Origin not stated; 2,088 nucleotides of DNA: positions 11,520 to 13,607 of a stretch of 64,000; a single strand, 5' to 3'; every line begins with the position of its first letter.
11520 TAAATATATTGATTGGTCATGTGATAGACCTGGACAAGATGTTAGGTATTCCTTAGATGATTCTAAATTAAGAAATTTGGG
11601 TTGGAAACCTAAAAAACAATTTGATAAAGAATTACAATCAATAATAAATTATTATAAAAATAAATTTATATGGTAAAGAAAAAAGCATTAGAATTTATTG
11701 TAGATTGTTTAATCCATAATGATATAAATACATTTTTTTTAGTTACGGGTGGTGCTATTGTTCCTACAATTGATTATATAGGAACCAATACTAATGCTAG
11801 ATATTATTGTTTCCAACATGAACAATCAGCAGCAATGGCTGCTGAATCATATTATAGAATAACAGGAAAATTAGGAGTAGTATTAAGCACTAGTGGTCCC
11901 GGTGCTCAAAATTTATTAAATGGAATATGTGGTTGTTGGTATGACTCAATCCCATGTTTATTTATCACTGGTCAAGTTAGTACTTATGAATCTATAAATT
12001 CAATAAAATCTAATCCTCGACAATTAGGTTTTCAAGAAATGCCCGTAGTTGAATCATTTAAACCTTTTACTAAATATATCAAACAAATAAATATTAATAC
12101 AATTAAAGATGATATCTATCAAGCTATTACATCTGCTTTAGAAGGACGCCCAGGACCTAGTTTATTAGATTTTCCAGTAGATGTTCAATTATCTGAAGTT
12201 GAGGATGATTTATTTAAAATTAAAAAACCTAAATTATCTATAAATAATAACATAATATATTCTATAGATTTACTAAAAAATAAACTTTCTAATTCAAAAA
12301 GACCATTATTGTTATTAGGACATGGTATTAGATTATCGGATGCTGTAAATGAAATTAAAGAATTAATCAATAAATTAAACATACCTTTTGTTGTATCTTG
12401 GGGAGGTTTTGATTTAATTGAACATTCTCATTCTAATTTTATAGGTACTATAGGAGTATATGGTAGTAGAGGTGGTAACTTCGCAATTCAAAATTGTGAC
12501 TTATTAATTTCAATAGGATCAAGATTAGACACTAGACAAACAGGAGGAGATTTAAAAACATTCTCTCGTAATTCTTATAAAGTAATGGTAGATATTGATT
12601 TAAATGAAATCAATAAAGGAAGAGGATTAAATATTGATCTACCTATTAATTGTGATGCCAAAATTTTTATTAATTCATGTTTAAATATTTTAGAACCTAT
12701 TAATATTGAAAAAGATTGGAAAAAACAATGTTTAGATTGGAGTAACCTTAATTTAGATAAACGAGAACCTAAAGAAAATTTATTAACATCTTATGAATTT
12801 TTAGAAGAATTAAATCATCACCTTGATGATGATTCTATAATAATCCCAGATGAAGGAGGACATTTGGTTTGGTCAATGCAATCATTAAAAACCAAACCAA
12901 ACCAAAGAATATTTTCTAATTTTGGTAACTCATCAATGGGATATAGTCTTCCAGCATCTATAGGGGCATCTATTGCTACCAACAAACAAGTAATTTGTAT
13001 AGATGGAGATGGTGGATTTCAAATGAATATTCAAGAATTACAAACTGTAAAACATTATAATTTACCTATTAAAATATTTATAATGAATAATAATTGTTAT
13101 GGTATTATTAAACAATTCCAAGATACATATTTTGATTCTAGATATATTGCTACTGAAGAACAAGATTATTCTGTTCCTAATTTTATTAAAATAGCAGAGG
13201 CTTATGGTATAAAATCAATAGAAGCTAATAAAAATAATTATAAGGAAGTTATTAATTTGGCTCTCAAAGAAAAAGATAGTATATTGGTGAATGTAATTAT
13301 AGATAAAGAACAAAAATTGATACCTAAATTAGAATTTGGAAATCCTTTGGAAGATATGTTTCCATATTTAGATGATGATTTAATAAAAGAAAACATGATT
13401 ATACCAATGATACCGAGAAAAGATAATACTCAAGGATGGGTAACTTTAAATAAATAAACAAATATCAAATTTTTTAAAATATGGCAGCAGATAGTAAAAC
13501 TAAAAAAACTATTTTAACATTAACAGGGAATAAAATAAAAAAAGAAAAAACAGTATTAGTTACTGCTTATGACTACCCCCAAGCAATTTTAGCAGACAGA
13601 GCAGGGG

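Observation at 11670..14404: ThDP-dependent synthase fused in operon with a PanB-like hydroxymethyltransferase: unusual C-C bond-forming pair in a glycan locus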

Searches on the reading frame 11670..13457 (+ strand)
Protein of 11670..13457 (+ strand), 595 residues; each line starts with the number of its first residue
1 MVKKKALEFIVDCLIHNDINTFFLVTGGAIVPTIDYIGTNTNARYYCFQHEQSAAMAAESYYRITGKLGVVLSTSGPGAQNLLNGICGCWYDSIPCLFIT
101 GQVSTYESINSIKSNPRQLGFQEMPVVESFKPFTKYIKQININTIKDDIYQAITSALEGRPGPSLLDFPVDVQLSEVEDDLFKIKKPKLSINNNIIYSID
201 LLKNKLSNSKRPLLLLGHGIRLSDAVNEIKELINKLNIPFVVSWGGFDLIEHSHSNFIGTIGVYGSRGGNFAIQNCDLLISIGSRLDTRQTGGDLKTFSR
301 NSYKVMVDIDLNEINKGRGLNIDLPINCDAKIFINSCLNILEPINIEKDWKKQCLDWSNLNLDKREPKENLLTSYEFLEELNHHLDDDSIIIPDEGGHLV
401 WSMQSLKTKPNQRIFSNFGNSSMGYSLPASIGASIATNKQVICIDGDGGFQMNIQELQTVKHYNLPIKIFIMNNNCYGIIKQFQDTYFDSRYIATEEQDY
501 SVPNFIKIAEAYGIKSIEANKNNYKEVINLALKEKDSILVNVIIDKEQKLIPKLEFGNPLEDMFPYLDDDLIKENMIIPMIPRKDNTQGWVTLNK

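Call 4: search_protein_families(library=pfam, proteins=[window:11670-13457:+], max_evalue=0.01)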
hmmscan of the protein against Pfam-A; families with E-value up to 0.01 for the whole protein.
window:11670-13457:+ (595 aa): 3 families
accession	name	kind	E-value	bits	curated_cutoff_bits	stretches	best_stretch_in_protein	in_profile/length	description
PF02775.26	TPP_enzyme_C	-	2.6e-39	134.9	21.9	1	396-542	3-151/151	Thiamine pyrophosphate enzyme, C-terminal TPP binding domain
PF00205.28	TPP_enzyme_M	-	1.9e-30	105.8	30.4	1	204-335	6-135/137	Thiamine pyrophosphate enzyme, central domain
PF02776.23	TPP_enzyme_N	-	4.5e-29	101.1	26.8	1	6-109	3-106/119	Thiamine pyrophosphate enzyme, N-terminal TPP binding domain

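Call 5: search_protein_families(library=ncbifam, proteins=[window:11670-13457:+], max_evalue=0.001)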
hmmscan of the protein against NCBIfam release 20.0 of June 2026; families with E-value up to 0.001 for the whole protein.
window:11670-13457:+ (595 aa): 54 families (the best 25 are shown)
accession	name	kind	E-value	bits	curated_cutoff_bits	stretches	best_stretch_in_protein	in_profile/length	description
TIGR00118.1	acolac_lg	equivalog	7e-116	387.9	538.35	1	7-564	4-554/557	biosynthetic-type acetolactate synthase large subunit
NF006524.0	PRK08978.1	equivalog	4e-115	385.2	738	1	8-563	5-543/548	acetolactate synthase 2 catalytic subunit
NF004919.0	PRK06276.1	equivalog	1.1e-106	357.5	866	1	8-563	5-556/582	acetolactate synthase large subunit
NF004710.0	PRK06048.1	equivalog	4.9e-105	352.1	976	1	3-563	7-556/561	acetolactate synthase large subunit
NF005228.0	PRK06725.1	equivalog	1.1e-103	347.4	991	1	8-555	20-556/571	acetolactate synthase large subunit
NF005824.0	PRK07710.1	equivalog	2e-101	340.1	976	1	8-563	21-567/573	acetolactate synthase large subunit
NF005651.0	PRK07418.1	subfamily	4.6e-100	335.6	942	1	9-570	24-585/617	acetolactate synthase large subunit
NF005584.0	PRK07282.1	equivalog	3.9e-98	329.4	970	1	6-563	12-559/566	acetolactate synthase large subunit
NF006581.0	PRK09107.1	equivalog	1.7e-95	320.5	974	1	7-564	14-573/595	acetolactate synthase 3 large subunit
NF006319.0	PRK08527.1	equivalog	4.3e-94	315.9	905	1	6-564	6-558/565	acetolactate synthase large subunit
NF005860.0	PRK07789.1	equivalog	2.8e-93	313.3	881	1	9-558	39-592/615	acetolactate synthase large subunit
NF006016.1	PRK08155.1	equivalog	2.9e-93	313.2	870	1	7-561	6-549/554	acetolactate synthase large subunit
NF005058.0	PRK06466.1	equivalog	1.7e-84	284.4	951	1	8-564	8-567/574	acetolactate synthase 3 large subunit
NF006525.0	PRK08979.1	equivalog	2.6e-83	280.3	1084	1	7-564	7-565/572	acetolactate synthase 3 large subunit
NF006052.0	PRK08199.1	subfamily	3.9e-83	279.6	539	1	3-548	7-541/559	thiamine pyrophosphate protein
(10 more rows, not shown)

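Call 12: find_related_loci(query=window:11670-13457:+, collection=viral_contigs, flank=10000)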
Query window:11670-13457:+ (595 aa) in viral_contigs; peptide patterns used: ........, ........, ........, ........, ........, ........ (x = any residue, [..] = any of these).
89 stretches matched a pattern; 82 encode a relative of the query (tblastn E <= 1e-3); the best 80 are kept; 76 distinct loci.
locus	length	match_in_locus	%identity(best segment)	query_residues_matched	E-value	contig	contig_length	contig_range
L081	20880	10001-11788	73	1-595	0e+0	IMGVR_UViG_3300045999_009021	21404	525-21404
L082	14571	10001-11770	72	4-593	0e+0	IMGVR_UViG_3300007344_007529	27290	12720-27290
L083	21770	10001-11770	72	4-593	0e+0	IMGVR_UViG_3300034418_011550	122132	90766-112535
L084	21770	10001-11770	72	4-593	0e+0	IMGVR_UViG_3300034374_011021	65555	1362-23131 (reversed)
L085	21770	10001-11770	72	4-593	0e+0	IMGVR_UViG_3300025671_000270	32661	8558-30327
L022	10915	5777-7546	68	4-593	0e+0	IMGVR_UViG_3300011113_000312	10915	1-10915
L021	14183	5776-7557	67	1-595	0e+0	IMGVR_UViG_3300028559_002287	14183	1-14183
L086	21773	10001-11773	67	1-592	0e+0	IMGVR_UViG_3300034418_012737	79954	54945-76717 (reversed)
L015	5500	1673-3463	67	1-595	0e+0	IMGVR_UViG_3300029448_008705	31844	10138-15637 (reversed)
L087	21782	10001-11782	67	1-595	0e+0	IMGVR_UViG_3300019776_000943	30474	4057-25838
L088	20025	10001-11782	66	1-595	0e+0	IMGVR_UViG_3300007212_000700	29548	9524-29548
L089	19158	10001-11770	67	3-593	0e+0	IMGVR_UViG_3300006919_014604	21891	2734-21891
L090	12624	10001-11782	73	1-595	0e+0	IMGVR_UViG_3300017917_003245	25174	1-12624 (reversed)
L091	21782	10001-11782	73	1-595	0e+0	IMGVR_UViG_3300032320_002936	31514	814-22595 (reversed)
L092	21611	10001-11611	49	10-569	4e-175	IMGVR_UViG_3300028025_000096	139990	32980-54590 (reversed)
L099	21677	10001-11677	47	8-590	1e-170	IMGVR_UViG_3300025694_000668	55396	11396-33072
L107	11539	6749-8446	48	1-591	2e-168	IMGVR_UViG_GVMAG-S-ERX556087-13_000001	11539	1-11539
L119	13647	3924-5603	47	8-590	5e-166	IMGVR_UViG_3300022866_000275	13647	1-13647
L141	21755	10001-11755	35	5-581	2e-91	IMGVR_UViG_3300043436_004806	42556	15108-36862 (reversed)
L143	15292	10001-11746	31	8-581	2e-74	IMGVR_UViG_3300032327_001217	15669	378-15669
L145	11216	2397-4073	32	5-575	1e-71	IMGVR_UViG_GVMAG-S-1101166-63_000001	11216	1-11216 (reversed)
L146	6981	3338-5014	31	5-577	2e-67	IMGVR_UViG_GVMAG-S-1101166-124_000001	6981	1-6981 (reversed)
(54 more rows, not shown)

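Call 16: search_solved_structures(query=window:11670-13457:+, show_alignments=1)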
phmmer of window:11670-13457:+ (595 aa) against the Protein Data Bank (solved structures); distinct sequences matched with E-value up to 0.001: 149 (the best 60 are shown).
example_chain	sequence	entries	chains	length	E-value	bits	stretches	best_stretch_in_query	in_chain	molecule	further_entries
5ahk_A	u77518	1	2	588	1.7e-93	317.3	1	5-566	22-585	ACETOLACTATE SYNTHASE II, LARGE SUBUNIT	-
8rph_A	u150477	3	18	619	1.9e-92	313.8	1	4-580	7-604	Thiamine pyrophosphate-binding protein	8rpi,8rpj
7tzz_A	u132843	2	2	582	2.4e-66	227.7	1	4-564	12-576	Acetolactate synthase, chloroplastic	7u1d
7u25_A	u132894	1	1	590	2.4e-66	227.7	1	4-565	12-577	Acetolactate synthase, chloroplastic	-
3e9y_A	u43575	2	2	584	2.6e-66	227.5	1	4-565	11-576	Acetolactate synthase, chloroplastic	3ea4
6lpi_A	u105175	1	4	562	3.3e-66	227.2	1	7-557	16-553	Acetolactate synthase isozyme 1 large subunit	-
1ybh_A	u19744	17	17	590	4.2e-66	226.9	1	4-565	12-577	Acetolactate synthase, chloroplast | Acetolactate synthase | Acetolactate synthase, chloroplastic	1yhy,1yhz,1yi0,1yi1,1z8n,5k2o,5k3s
8et5_A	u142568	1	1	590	4.2e-66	226.9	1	4-565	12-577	Acetolactate synthase, chloroplastic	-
6u9h_A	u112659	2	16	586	4.6e-66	226.7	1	4-565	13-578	Acetolactate synthase, chloroplastic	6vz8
7stq_A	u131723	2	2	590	5.8e-66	226.4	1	4-565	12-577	Acetolactate synthase, chloroplastic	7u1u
6dek_A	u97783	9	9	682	1.3e-65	225.2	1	11-565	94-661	Acetolactate synthase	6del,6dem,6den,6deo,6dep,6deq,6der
1jsc_A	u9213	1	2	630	1.6e-64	221.7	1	14-565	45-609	ACETOHYDROXY-ACID SYNTHASE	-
6u9d_A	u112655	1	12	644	1.7e-64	221.6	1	14-565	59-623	Acetolactate synthase catalytic subunit, mitochondrial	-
1n0h_A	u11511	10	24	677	2e-64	221.3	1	14-565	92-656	Acetolactate synthase | Acetolactate synthase, mitochondrial | Acetolactate synthase catalytic subunit, mitochondrial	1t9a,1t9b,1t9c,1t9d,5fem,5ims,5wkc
9yjz_A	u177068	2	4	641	7.9e-60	206.1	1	17-569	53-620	Acetolactate synthase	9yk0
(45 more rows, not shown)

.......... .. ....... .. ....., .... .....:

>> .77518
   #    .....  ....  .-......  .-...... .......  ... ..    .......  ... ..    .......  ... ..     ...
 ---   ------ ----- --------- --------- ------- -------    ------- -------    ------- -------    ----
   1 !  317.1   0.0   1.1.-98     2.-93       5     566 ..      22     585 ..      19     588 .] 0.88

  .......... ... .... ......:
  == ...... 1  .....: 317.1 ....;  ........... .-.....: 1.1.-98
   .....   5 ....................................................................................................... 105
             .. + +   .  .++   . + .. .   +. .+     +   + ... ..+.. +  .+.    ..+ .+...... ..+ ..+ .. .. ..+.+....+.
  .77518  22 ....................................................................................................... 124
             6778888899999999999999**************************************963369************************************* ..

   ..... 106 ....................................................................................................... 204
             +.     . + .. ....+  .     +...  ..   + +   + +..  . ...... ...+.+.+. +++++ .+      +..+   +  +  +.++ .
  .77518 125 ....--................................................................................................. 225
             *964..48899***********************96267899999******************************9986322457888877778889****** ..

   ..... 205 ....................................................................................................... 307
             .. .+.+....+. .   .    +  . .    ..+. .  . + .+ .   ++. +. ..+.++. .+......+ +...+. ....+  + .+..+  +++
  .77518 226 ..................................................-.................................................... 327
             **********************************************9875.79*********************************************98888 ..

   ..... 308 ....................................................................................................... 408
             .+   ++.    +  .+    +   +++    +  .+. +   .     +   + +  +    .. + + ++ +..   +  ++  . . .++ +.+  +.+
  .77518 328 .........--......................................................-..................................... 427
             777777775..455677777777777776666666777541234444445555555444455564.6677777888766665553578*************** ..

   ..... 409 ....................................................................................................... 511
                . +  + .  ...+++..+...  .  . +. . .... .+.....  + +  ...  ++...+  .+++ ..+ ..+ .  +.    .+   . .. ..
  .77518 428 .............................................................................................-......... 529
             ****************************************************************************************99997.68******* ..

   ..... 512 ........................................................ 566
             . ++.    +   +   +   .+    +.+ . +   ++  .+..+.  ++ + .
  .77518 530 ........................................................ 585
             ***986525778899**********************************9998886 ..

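Call 20: search_dna_similar(query=window:11670-13457:+, collection=phages, mode=protein, max_rows=30)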
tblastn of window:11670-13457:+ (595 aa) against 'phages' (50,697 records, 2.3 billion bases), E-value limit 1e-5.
Records with a match: 58; places in all: 59; records where one place covers at least 80% of the query: 41.
Best place of each record, by identity: <60% 58.
By first word of the organism name: Listeria 20; Staphylococcus 10; Salmonella 9; Acinetobacter 6; Escherichia 4; Bacteriophage 3; Enterococcus 3; Campylobacter 2; uncultured 1.
By host as written in the record: Listeria monocytogenes 20; - 12; Staphylococcus aureus 9; Homo sapiens 5; Escherichia coli O157:H7 ATCC 43895 4; Salmonella enterica subsp. enterica serovar Kentucky 4; Campylobacter jejuni 2; Staphylococcus epidermidis HD21-2 1; and 1 more.
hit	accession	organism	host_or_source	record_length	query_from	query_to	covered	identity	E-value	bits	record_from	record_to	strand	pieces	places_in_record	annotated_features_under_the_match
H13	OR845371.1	Escherichia phage ECO95 1-6-1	Escherichia coli O157:H7 ATCC 43895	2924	2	567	95%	32.4%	2e-88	298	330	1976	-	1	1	record has no annotation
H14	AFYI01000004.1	Salmonella enterica subsp. enterica serovar Infantis str. ...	Homo sapiens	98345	2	567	95%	32.4%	4e-86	298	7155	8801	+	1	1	acetolactate synthase, large subunit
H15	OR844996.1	Staphylococcus phage SA 1306 Kay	Staphylococcus aureus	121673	4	563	94%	32.7%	2e-79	279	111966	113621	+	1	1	record has no annotation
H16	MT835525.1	Bacteriophage sp.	human fecal samples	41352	8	592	98%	31.2%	3e-70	252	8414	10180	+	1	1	record has no annotation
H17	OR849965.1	Staphylococcus phage SA 1298 Kay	Staphylococcus aureus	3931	4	563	94%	32.5%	6e-79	276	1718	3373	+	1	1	record has no annotation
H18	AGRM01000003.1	Salmonella enterica subsp. houtenae str. ATCC BAA-1581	Homo sapiens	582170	2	564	95%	31.8%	4e-83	290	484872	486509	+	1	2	acetolactate synthase, large subunit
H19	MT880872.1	Staphylococcus phage PhiSepi-HH3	Staphylococcus epidermidis HD21-2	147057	1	566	95%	31.6%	4e-78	275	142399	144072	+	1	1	ilvB: acetolactate synthase large subunit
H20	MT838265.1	Bacteriophage sp.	human fecal samples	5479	8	578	96%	30.5%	1e-78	276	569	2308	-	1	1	record has no annotation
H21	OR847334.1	Listeria phage LM 4-11-1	Listeria monocytogenes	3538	4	563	94%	30.7%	8e-77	270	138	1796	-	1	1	record has no annotation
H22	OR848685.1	Listeria phage LM 4-14-1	Listeria monocytogenes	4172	4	563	94%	30.7%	2e-76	270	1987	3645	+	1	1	record has no annotation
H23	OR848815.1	Listeria phage LM 4-14-1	Listeria monocytogenes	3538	4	563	94%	30.7%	1e-76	269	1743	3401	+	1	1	record has no annotation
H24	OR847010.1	Listeria phage LM 4-11-1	Listeria monocytogenes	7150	4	563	94%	30.7%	4e-76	269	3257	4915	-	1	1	record has no annotation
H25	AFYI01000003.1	Salmonella enterica subsp. enterica serovar Infantis str. ...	Homo sapiens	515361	8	557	92%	30.5%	4e-71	255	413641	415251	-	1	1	acetolactate synthase, large subunit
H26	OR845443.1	Escherichia phage ECO95 1-6-1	Escherichia coli O157:H7 ATCC 43895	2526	8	552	92%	30.6%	1e-72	253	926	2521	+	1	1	record has no annotation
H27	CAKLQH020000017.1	Acinetobacter phage MD-2021a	not known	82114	8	564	94%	29.9%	1e-68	247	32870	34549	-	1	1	ilvI: acetolactate synthase isozyme III large subunit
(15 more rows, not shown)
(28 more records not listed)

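Call 32: search_protein_families(library=pfam, proteins=[L107:3656-4420:-, L143:11746-12780:-, L145:834-2366:-, L119:9123-9872:+, L099:7799-8545:-], max_evalue=0.001)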
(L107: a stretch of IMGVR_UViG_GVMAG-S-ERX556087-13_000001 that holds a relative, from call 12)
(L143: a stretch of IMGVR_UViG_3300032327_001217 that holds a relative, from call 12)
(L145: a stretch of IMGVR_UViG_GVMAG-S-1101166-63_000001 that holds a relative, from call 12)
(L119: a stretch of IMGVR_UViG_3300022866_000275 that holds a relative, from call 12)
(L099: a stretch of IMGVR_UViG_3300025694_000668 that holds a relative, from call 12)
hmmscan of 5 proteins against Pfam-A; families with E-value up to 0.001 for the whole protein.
L107:3656-4420:- (254 aa): 1 family
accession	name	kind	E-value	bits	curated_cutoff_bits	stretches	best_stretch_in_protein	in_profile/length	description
PF05637.18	Glyco_transf_34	-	1.6e-24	87.4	23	2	14-105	18-99/238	galactosyl transferase GMA12/MNN10 family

L143:11746-12780:- (344 aa): 1 family
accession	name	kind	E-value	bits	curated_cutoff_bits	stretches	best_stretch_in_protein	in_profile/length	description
PF00682.25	HMGL-like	-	6.9e-26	91.6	29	1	3-254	3-240/260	HMGL-like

L145:834-2366:- (510 aa): 12 families
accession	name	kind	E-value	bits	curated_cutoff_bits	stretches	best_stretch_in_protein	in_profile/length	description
PF13489.12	Methyltransf_23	-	5.5e-22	78.7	27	1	90-223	20-155/164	Methyltransferase domain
PF13419.12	HAD_2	-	9.7e-17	62.1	23.8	1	341-466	2-148/178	Haloacid dehalogenase-like hydrolase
PF08241.18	Methyltransf_11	-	1.4e-14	55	21.2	1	97-185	1-95/95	Methyltransferase domain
PF00702.32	Hydrolase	-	1.2e-13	52.3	26.4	1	399-473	100-175/191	haloacid dehalogenase-like hydrolase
PF07021.18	MetW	-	2.4e-13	50.6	21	1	82-164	3-89/193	Methionine biosynthesis protein MetW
PF13847.12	Methyltransf_31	-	4.7e-12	46.2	27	1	91-194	2-114/145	Methyltransferase domain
PF08242.18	Methyltransf_12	-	1.2e-11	45.6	30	1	97-183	1-98/98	Methyltransferase domain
PF13649.12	Methyltransf_25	-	1.2e-10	42.3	27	1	96-181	1-97/97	Methyltransferase domain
PF13344.12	Hydrolase_6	-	1.5e-07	31.8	27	1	392-435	9-52/101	Haloacid dehalogenase-like hydrolase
PF03848.20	TehB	-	3.9e-05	23.6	20.4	1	66-174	6-118/193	Tellurite resistance protein TehB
PF05219.18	DREV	-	0.0001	21.9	26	1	54-181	57-182/265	DREV methyltransferase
PF06325.19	PrmA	-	0.00062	19.8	22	0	82-183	151-256/296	Ribosomal protein L11 methyltransferase (PrmA)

L119:9123-9872:+ (249 aa): 2 families
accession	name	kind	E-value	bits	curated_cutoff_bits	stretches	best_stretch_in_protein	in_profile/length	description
PF05830.17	NodZ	-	1.2e-07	31.4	28.3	1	76-217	143-278/322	Nodulation protein Z (NodZ)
PF19745.5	FUT8_N_cat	-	9e-05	21.9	27.6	1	64-220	323-467/499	Alpha-(1,6)-fucosyltransferase N- and catalytic domains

L099:7799-8545:- (248 aa): 0 families

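Call 38: find_related_loci(query=A1, collection=genome_contigs, flank=8000)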
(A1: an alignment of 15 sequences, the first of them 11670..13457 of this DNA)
Query A1 (595 aa) in genome_contigs; peptide patterns used: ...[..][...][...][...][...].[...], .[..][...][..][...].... (x = any residue, [..] = any of these).
600 stretches matched a pattern (row limit reached: there are more); 595 encode a relative of the query (tblastn E <= 1e-3); the best 80 are kept; 80 distinct loci.
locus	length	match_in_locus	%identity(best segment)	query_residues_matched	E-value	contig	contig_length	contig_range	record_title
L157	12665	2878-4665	44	3-584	1e-157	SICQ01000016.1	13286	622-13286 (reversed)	MAG: Candidatus Ryanbacteria bacterium isolate Baikal-deep-G209 BACOMB-C22499, whole genome shotgun sequence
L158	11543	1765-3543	43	5-579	9e-156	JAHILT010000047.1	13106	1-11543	MAG: Patescibacteria group bacterium isolate KR13_N2.mb.37 KR13_N2.mb.37_k141_249348, whole genome shotgun sequence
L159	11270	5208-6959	45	8-581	8e-145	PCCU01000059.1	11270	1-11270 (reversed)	MAG: Candidatus Pelagibacterales bacterium isolate NP101 MHASMcontig_1094122, whole genome shotgun sequence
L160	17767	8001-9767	39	3-581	3e-132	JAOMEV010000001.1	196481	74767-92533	Bacteriovoracales bacterium isolate AH-558-A13 AH-558-A13_NODE_1, whole genome shotgun sequence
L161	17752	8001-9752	41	3-578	9e-130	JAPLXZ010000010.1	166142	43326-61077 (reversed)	MAG: Candidatus Pacearchaeota archaeon isolate LacPavin_0920_SED3_MAG_32_16 LacPavin_0920_SED3_scaffold_1052534, whole g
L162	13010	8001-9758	37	5-582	8e-130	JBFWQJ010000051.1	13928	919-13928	MAG: Dehalococcoidia bacterium isolate CA_2019_TPBF_180 NODE_19054_length_13928_cov_3.306789_TPBF, whole genome shotgun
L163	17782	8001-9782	42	2-578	2e-128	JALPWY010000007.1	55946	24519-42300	Nitrospinaceae bacterium isolate AH-679-O07 AH-679-O07_NODE_7, whole genome shotgun sequence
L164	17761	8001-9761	37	5-584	6e-127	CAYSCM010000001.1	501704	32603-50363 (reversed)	MAG TPA_asm: uncultured Candidatus Saccharibacteria bacterium isolate SRP273308_co1_74 genome assembly, contig: NODE_10_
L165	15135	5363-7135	35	3-581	1e-124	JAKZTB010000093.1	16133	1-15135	MAG: Alphaproteobacteria bacterium isolate Langseth_MAG_00048 Langseth_MAG_00048_000000000093, whole genome shotgun sequ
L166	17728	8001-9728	37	5-569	3e-124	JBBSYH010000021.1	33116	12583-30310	MAG: Nanoarchaeota archaeon isolate H51-bin114_1 H51_bin114_1_000000000021, whole genome shotgun sequence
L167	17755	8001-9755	37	5-578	6e-122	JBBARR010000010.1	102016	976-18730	MAG: Caulobacteraceae bacterium isolate EUL_224 ctg10-EUL_224, whole genome shotgun sequence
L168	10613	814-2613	36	1-586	1e-121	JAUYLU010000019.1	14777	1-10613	MAG: bacterium isolate C24_metabat.bin.53 C24_k141_44924, whole genome shotgun sequence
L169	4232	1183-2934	40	8-588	2e-122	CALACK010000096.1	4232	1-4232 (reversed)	MAG TPA_asm: uncultured Acidimicrobiaceae bacterium isolate ERR2206771_bin.13_CONCOCT_v1.1_MAG genome assembly, contig:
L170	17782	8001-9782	38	5-581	1e-120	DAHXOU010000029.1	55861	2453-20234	MAG TPA_asm: Nanoarchaeota archaeon isolate clean1862 k141_41494, whole genome shotgun sequence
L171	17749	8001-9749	38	5-578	2e-129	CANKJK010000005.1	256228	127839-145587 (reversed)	MAG: Acidobacteria bacterium isolate RH-27jun17-225 genome assembly, contig: RH-27jun17-C66, whole genome shotgun sequen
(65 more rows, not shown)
